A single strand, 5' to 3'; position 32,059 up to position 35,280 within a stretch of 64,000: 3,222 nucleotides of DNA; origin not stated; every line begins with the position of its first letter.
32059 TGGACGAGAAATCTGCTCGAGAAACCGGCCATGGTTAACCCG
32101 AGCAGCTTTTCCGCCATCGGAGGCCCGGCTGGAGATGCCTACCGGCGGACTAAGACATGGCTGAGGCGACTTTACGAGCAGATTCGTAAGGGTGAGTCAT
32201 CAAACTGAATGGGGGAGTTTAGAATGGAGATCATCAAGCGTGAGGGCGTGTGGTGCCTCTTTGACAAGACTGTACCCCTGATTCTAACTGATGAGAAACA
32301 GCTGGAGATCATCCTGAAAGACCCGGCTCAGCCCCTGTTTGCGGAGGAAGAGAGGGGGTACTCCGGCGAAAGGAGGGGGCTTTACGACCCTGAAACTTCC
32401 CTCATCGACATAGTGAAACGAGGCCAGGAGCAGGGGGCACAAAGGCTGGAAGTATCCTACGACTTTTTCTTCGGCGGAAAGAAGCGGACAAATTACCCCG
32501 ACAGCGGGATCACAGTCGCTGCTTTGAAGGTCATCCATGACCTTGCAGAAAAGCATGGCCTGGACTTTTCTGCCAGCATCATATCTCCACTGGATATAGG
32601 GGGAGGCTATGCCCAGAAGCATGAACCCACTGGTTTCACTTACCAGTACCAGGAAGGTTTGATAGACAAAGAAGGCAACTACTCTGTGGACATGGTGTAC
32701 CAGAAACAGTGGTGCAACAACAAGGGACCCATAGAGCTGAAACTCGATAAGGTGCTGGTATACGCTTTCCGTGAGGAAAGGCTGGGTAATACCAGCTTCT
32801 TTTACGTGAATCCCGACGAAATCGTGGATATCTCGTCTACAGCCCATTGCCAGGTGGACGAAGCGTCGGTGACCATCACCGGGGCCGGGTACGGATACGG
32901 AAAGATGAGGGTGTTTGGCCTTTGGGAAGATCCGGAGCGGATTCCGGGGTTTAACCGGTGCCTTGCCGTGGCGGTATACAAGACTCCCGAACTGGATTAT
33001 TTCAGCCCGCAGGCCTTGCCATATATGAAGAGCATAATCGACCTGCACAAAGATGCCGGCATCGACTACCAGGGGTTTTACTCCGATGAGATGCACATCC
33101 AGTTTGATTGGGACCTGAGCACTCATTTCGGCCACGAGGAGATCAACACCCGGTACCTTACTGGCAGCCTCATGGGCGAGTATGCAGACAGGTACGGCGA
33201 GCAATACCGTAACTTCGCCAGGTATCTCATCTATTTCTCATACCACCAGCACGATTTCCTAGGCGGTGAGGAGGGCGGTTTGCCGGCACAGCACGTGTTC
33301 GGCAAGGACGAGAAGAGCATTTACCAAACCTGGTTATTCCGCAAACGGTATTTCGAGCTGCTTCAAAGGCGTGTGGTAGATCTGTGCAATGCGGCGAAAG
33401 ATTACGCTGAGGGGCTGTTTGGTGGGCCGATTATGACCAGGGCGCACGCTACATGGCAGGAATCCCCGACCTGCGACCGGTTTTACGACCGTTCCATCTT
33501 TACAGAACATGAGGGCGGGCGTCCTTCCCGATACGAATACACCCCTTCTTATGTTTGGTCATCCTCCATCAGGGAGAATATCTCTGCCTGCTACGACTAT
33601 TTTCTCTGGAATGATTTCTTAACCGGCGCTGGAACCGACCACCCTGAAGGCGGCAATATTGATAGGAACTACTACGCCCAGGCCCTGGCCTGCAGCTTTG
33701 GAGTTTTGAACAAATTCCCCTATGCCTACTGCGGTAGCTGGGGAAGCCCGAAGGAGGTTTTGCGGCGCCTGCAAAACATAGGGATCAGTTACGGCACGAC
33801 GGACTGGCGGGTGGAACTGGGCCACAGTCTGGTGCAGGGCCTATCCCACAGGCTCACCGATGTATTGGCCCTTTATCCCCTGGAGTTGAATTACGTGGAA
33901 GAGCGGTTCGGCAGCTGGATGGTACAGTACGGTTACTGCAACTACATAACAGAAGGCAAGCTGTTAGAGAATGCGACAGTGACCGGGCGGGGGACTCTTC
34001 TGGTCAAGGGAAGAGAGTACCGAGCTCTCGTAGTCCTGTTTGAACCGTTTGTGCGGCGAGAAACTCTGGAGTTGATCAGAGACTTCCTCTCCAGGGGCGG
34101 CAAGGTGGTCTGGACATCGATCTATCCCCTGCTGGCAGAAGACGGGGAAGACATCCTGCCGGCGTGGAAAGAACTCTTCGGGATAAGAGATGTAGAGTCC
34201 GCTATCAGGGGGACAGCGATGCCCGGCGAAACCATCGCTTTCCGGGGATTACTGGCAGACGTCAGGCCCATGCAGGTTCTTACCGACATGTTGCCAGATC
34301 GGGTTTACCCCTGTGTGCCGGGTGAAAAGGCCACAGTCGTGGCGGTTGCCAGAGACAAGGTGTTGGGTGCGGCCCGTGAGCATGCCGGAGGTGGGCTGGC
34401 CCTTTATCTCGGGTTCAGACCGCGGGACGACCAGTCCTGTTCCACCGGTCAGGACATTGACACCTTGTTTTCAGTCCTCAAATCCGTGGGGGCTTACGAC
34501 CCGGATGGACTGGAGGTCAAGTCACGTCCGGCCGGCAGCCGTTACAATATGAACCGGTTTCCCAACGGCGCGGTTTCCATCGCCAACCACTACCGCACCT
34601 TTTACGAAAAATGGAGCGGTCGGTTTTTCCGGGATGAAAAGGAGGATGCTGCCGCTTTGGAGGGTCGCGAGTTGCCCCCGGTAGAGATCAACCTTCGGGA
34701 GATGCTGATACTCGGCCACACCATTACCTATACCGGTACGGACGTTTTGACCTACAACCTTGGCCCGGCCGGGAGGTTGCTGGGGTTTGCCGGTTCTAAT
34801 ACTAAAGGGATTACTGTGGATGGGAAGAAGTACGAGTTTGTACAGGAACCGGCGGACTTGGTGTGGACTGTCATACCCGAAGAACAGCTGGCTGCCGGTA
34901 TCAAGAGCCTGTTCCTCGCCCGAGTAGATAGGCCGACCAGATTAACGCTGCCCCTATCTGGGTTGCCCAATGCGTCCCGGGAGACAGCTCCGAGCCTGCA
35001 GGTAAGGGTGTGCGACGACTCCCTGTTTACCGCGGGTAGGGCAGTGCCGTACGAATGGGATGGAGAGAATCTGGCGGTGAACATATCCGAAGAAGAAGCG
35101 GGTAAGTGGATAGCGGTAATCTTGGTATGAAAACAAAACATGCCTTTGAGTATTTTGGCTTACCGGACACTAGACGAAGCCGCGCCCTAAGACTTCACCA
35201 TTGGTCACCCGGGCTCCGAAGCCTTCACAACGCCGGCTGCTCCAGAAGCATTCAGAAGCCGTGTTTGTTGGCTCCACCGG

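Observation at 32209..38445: Three consecutive large cytoplasmic proteins of no recognisable family, attached to a sugar ABC importer locus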

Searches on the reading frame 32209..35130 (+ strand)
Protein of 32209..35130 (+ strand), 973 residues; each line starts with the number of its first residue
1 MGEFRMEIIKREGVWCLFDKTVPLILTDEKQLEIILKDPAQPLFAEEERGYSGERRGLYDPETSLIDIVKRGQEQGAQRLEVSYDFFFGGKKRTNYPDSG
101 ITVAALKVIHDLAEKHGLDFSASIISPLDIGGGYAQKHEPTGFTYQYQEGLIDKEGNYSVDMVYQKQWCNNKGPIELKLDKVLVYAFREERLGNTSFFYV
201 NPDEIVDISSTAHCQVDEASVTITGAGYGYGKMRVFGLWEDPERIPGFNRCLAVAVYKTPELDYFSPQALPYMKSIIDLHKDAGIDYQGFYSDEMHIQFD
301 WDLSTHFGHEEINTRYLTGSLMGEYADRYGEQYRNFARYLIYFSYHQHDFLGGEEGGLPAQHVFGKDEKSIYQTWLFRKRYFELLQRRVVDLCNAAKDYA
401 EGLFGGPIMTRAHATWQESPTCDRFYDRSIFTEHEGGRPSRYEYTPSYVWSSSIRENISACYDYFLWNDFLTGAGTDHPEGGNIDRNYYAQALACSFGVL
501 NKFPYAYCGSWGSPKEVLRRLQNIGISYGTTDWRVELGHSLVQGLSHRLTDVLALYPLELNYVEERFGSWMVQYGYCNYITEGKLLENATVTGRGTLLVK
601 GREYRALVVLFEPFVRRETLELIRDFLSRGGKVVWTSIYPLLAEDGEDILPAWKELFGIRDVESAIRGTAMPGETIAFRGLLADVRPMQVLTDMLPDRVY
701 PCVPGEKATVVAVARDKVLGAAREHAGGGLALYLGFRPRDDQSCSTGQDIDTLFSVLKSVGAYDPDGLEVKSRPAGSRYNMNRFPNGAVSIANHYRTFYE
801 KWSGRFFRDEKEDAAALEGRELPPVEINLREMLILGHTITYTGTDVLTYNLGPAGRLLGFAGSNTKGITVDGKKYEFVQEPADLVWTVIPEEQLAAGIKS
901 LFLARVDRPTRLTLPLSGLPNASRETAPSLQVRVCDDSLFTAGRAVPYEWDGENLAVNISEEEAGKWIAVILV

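Call 3: search_protein_families(library=pfam, proteins=[window:32209-35130:+], max_evalue=0.01)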
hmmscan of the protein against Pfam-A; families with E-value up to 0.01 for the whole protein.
window:32209-35130:+ (973 aa): 0 families

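Call 7: search_protein_families(library=ncbifam, proteins=[window:32209-35130:+], max_evalue=1)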
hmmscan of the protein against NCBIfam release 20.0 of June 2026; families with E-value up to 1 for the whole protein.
window:32209-35130:+ (973 aa): 0 families

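Call 8: search_solved_structures(query=window:32209-35130:+, max_evalue=1)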
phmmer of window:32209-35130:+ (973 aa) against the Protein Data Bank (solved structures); distinct sequences matched with E-value up to 1: 2.
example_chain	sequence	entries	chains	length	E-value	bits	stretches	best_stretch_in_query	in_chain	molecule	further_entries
6omf_J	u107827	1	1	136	0.36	11.9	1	140-163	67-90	Sigma factor-binding protein Crl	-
2mz8_A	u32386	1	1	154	0.43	11.6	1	140-163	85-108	Sigma factor-binding protein Crl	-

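Call 11: find_homologous_proteins(query=window:32209-35130:+)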
Query window:32209-35130:+ (973 aa): 825 proteins with E <= 0.001 among 8000 candidates; the best 120 are listed.
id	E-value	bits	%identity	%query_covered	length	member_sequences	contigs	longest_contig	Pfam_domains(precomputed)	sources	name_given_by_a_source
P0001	0.0e+0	2245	98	99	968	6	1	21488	-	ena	-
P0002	0.0e+0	1521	66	99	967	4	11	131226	-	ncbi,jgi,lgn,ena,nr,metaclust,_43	ncbi:MAG: hypothetical protein GX094_01410 [Clostridiales bacterium]|jgi:hypothetical protein|nr:hyp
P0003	0.0e+0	1491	64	99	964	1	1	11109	-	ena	-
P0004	0.0e+0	1471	63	99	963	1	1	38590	-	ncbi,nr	ncbi:MAG TPA: hypothetical protein GX505_03245 [Clostridiales bacterium]|nr:hypothetical protein [Cl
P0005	0.0e+0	1469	63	99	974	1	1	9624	-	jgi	jgi:hypothetical protein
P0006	0.0e+0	1442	63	99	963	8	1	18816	-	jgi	jgi:hypothetical protein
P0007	0.0e+0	1415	62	99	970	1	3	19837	-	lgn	-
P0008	0.0e+0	1401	65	92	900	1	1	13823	-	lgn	-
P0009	0.0e+0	1375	62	99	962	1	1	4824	-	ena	-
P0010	0.0e+0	1366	60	99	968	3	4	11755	-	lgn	-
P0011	0.0e+0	1364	60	99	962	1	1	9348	-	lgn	-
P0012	0.0e+0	1364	62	99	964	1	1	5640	-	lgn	-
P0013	0.0e+0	1229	56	99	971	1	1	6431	-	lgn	-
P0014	0.0e+0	1216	56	99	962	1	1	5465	-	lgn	-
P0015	0.0e+0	1214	56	99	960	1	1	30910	-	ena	-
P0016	0.0e+0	1204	55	99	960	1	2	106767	-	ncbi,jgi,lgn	jgi:hypothetical protein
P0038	0.0e+0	1095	50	99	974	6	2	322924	-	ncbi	ncbi:MAG: hypothetical protein ACYCWE_08535 [Eubacteriales bacterium]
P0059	0.0e+0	1058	51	99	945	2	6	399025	-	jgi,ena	-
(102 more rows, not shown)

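Call 19: search_solved_structures(query=A2, max_evalue=1)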
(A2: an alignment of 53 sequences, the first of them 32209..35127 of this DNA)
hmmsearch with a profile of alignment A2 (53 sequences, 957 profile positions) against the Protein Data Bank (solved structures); distinct sequences matched with E-value up to 1: 9.
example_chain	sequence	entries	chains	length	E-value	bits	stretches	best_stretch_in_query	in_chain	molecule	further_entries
5dfa_A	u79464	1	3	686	0.0039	18.4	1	594-733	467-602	Beta-galactosidase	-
4oif_A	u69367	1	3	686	0.0039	18.4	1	594-733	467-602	Beta-galactosidase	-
5gsl_A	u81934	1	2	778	0.0055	17.9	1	594-730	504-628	778aa long hypothetical beta-galactosidase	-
8oug_A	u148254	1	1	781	0.006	17.8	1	594-730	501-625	Beta-galactosidase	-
4uoq_A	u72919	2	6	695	0.0065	17.7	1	587-739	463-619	BETA-GALACTOSIDASE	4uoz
4uni_A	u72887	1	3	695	0.0065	17.7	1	587-739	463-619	BETA-GALACTOSIDASE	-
5gsm_A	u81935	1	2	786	0.011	17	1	594-730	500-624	Exo-beta-D-glucosaminidase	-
6vfs_E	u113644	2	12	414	0.098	13.8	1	17-71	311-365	ATP-dependent Clp protease ATP-binding subunit ClpX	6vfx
8h8p_B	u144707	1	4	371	0.29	12.2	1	591-702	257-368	Thiomorpholine-carboxylate dehydrogenase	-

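Call 32: find_related_loci(query=A2, collection=genome_contigs, flank=10000)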
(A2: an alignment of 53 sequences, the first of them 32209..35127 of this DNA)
Query A2 (973 aa) in genome_contigs; peptide patterns used: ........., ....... (x = any residue, [..] = any of these).
205 stretches matched a pattern; 141 encode a relative of the query (tblastn E <= 1e-3); the best 80 are kept; 77 distinct loci.
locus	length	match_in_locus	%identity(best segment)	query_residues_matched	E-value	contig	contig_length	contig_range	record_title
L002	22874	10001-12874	63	6-970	0e+0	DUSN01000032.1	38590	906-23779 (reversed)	MAG TPA_asm: Clostridiales bacterium isolate AS04akNAM_22 26036_AS04, whole genome shotgun sequence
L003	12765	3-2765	66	43-970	0e+0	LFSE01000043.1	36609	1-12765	MAG: Clostridiales bacterium DTU074 scaffold38226, whole genome shotgun sequence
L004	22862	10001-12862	60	6-970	0e+0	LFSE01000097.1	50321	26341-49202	MAG: Clostridiales bacterium DTU074 scaffold6724, whole genome shotgun sequence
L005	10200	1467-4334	55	6-969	0e+0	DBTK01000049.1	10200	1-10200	MAG TPA_asm: Spirochaetaceae bacterium UBA1318 UBA1318_contig_56967, whole genome shotgun sequence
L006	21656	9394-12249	54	2-969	0e+0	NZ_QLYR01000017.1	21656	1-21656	Hydrogeniiclostridium mannosilyticum strain ASD2818 NODE_17_length_21656_cov_74.507294, whole genome shotgun sequence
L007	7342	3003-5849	55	4-971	0e+0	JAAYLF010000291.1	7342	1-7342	MAG: Clostridiaceae bacterium isolate AS15tlH2ME_177 119523_AS15, whole genome shotgun sequence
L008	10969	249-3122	55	6-970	0e+0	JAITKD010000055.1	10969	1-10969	MAG: Spirochaetaceae bacterium isolate Pcl387_bin37 k119_3053106, whole genome shotgun sequence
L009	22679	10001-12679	57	4-908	0e+0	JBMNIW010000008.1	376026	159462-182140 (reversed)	MAG: Clostridia bacterium isolate SBF912LR0HQ0060 contig_4633, whole genome shotgun sequence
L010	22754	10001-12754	55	1-915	0e+0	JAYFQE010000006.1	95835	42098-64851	MAG: Clostridiaceae bacterium isolate CA_164 c_CA_000000051729, whole genome shotgun sequence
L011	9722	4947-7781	54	7-971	0e+0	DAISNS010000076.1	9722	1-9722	MAG TPA_asm: Clostridiales bacterium isolate CTOTU40315 NODE_6489_length_9722_cov_7.282611, whole genome shotgun sequenc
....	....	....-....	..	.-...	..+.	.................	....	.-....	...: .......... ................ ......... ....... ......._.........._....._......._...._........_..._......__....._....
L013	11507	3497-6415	54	2-970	0e+0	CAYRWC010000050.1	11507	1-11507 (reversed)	MAG TPA_asm: uncultured Oscillospiraceae bacterium isolate SRP216815_co1_59 genome assembly, contig: NODE_7454_length_11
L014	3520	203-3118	51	6-970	0e+0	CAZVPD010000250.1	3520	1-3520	MAG TPA_asm: uncultured Lachnospiraceae bacterium isolate SRP192927_co1_887 genome assembly, contig: NODE_84128_length_3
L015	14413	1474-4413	50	2-970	0e+0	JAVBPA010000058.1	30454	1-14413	MAG: Eubacteriales bacterium isolate EPI_MAG_00124 c_000001759171, whole genome shotgun sequence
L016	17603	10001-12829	53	3-970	0e+0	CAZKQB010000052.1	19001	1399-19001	MAG TPA_asm: uncultured Oscillospiraceae bacterium isolate SRP313737_co1_176 genome assembly, contig: NODE_4516_length_1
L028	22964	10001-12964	50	6-973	0e+0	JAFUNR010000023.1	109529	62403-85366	MAG: Oscillospiraceae bacterium isolate RGIG4660 Roe_deer_Rectum-4__c130867, whole genome shotgun sequence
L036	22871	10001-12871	48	3-970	0e+0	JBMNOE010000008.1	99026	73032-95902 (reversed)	MAG: Christensenellales bacterium isolate SBF912SR6HQ0007 scaffold_380_c1, whole genome shotgun sequence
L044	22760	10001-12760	44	24-968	0e+0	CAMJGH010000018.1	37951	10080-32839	MAG: uncultured Lachnospiraceae bacterium isolate SRR12081295_bin.87_metaWRAP_v1.3_MAG genome assembly, contig: ERZ12289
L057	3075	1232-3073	54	6-633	0e+0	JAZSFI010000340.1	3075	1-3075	MAG: Clostridia bacterium isolate T1900044582_TS20190048.MAGScoT_cleanbin_000062 SGB_577_k141_1090070, whole genome shot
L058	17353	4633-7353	40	13-971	0e+0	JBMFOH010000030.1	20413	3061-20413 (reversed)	MAG: bacterium isolate KM4338-32 NODE_30_length_20413_cov_5.430075, whole genome shotgun sequence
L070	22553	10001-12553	39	63-916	0e+0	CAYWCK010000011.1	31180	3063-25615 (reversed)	MAG TPA_asm: uncultured Bifidobacteriaceae bacterium isolate binchicken_co118_301 genome assembly, contig: NODE_1366_len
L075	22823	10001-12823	39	4-971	0e+0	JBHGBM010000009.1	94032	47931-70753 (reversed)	MAG: Bryobacteraceae bacterium isolate SBS.BIN.100 SBSBIN100_contig_9, whole genome shotgun sequence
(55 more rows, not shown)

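Call 41: predict_structure(alignment_id=A2)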
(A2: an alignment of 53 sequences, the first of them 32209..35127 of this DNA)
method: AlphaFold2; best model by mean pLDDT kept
length: 973 residues; sequences in the alignment: 53
mean_pLDDT: 87.5   pTM: 0.90
mean pLDDT of the five models: 87.5, 87.2, 86.7, 85.6, 85.3
residues with pLDDT >= 90: 585; 70-90: 283; 50-70: 75; < 50: 30
segments of 3 or more residues with pLDDT < 50: 418-436, 448-454
pLDDT, mean of each block of 10 residues (from residue 1): 78 87 90 95 75 79 94 92 85 89 97 96 88 87 91 93 88 86 96 89 95 96 86 95 81 93 93 97 96 71 64 86 96 95 80 79 92 91 89 95 92 57 43 48 54 50 81 78 77 92 88 90 94 80 95 89 64 85 95 96 96 92 97 94 87 97 86 95 95 82 96 97 96 94 81 96 95 94 97 83 82 89 94 96 98 89 97 96 95 91 96 83 69 91 93 92 95 89
secondary structure, 60 per line:
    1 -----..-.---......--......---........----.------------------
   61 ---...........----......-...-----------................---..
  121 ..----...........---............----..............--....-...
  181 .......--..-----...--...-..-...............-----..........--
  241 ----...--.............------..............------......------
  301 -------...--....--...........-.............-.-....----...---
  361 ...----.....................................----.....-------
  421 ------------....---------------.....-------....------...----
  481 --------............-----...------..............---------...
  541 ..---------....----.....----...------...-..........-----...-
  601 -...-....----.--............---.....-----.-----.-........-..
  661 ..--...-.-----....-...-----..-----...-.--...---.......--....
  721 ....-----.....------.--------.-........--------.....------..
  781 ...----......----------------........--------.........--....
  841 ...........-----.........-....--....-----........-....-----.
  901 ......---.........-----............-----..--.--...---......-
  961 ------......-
elements in order (helices of 4 or more, strands of 3 or more residues): H13-18 E21-26 H30-37 H65-74 E79-84 H100-115 E119-122 H127-137 E141-152 E157-170 E173-176 E178-187 E197-199 E212-223 E229-238 E250-262 H269-282 E289-294 E313-316 H319-329 H331-343 H347-350 E361-363 H368-404 E409-413 H433-436 H452-456 H464-467 E474-476 H489-500 E506-508 H515-528 H538-542 E552-555 H560-564 E578-580 H582-588 E589-591 E597-599 E602-604 E606-609 H617-628 E632-636 H650-657 E659-662 E675-678 E702-704 E708-714 E717-724 E730-734 H752-759 H768-772 E779-783 E788-793 H810-817 E826-834 E837-851 E857-865 E867-870 E873-876 E882-889 E900-906 E910-915 H924-929 E930-935 E948-950 E954-959 E967-972

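Call 47: find_encoding_contigs(protein=P0059, flank=10000, max_places=1)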
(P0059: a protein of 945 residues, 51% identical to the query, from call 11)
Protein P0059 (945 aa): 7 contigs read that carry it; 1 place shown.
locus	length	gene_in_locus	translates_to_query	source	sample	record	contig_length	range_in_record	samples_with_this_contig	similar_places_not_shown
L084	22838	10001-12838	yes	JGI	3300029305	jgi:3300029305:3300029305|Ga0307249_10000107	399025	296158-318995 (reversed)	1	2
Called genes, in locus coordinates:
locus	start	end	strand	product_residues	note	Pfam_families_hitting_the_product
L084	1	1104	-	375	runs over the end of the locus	PF25973:BSH_CzcB (faint), PF25984:BSH_YknX (weak), PF25967:RND-MFP_C (weak), PF25989:YknX_C (weak)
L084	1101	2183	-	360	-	PF25975:CzcB_C (weak)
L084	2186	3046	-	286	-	PF00590:TP_methylase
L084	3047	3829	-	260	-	PF07091:FmrO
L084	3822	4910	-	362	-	PF01702:TGT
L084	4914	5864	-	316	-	PF01795:Methyltransf_5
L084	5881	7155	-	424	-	PF08245:Mur_ligase_M, PF27239:FOL3_C, PF02875:Mur_ligase_C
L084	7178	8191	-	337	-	PF00579:tRNA-synt_1b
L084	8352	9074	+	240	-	PF13847:Methyltransf_31 (weak), PF08242:Methyltransf_12 (weak), PF13649:Methyltransf_25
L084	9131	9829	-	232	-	PF04029:2-ph_phosp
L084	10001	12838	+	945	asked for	-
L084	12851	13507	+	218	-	PF06283:ThuA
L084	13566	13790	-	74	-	-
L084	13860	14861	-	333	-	PF13859:BNR_3, PF13088:BNR_2, PF24316:Tli3 (faint), PF02012:BNR (faint)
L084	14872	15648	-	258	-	PF00657:Lipase_GDSL, PF13472:Lipase_GDSL_2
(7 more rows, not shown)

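Call 48: find_encoding_contigs(protein=P0038, flank=10000, max_places=1)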
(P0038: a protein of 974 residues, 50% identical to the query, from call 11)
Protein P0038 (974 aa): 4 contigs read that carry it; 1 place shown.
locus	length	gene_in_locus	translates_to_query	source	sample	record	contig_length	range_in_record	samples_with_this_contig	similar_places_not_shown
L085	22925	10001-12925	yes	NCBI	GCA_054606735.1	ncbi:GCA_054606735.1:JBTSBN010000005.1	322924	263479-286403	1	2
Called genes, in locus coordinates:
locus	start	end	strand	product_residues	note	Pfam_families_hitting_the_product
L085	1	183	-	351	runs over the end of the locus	PF02870:Methyltransf_1N (weak), PF01035:DNA_binding_1, PF00730:HhH-GPD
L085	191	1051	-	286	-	PF00590:TP_methylase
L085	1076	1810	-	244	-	PF05175:MTS, PF02475:TRM5-TYW2_MTfase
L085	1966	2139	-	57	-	PF00037:Fer4 (weak), PF12837:Fer4_6 (faint), PF13237:Fer4_10, PF14697:Fer4_21, PF12838:Fer4_7, PF13187:Fer4_9, PF12797:Fer4_2 (weak), PF00037:Fer4, +6 more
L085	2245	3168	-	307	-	PF04468:PSP1, PF28472:PSP1_3rd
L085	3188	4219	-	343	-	PF13177:DNA_pol3_delta2, PF00004:AAA (weak)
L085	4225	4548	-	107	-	PF06153:CdAMP_rec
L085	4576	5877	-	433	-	PF01276:OKR_DC_1, PF03711:OKR_DC_1_C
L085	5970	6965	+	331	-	PF14620:YPEB_PepSY1-2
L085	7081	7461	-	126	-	PF13646:HEAT_2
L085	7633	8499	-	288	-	PF00106:adh_short, PF13561:adh_short_C2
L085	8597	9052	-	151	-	PF07100:ASRT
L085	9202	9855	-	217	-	PF00702:Hydrolase, PF12710:HAD (weak), PF13419:HAD_2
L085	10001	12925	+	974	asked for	-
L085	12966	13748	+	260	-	PF01261:AP_endonuc_2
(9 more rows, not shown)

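Call 49: find_encoding_contigs(protein=P0016, flank=10000, max_places=1)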
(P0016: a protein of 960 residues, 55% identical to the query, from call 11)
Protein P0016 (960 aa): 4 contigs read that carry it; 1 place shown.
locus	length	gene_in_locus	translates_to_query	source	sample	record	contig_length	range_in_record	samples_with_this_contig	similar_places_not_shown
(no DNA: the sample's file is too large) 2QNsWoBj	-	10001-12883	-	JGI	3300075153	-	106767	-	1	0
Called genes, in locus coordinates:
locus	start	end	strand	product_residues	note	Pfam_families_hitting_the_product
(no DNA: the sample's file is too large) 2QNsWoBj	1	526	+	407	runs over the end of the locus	PF00202:Aminotran_3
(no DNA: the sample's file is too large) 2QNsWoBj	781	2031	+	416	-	PF00764:Arginosuc_synth, PF20979:Arginosuc_syn_C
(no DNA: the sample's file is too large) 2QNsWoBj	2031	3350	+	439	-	PF00206:Lyase_1, PF14698:ASL_C2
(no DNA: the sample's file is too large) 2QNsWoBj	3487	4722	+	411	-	PF07730:HisKA_3, PF02518:HATPase_c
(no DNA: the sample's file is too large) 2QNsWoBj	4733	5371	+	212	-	PF00072:Response_reg, PF00196:GerE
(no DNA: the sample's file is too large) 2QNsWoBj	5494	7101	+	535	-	PF01547:SBP_bac_1, PF13416:SBP_bac_8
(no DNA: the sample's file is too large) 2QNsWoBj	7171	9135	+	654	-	PF13360:PQQ_2 (faint), PF13570:Beta-prop_ACSF4 (faint), PF23381:Beta-prop_IFT122_1st (weak), PF23414:Beta-prop_EML_2 (faint), PF00528:BPD_transp_1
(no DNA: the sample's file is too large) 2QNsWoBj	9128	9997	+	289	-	PF00528:BPD_transp_1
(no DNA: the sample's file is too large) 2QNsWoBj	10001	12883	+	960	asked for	-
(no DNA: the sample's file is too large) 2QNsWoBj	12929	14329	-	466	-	PF02056:Glyco_hydro_4, PF11975:Glyco_hydro_4C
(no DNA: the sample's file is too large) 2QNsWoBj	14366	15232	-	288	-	PF00528:BPD_transp_1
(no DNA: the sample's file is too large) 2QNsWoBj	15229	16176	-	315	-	PF00528:BPD_transp_1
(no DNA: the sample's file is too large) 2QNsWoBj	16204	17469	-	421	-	PF01547:SBP_bac_1, PF13416:SBP_bac_8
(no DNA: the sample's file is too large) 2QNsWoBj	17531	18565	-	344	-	PF00356:LacI, PF00532:Peripla_BP_1, PF13407:Peripla_BP_4 (weak), PF13377:Peripla_BP_3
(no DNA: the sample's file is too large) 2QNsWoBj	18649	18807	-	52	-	?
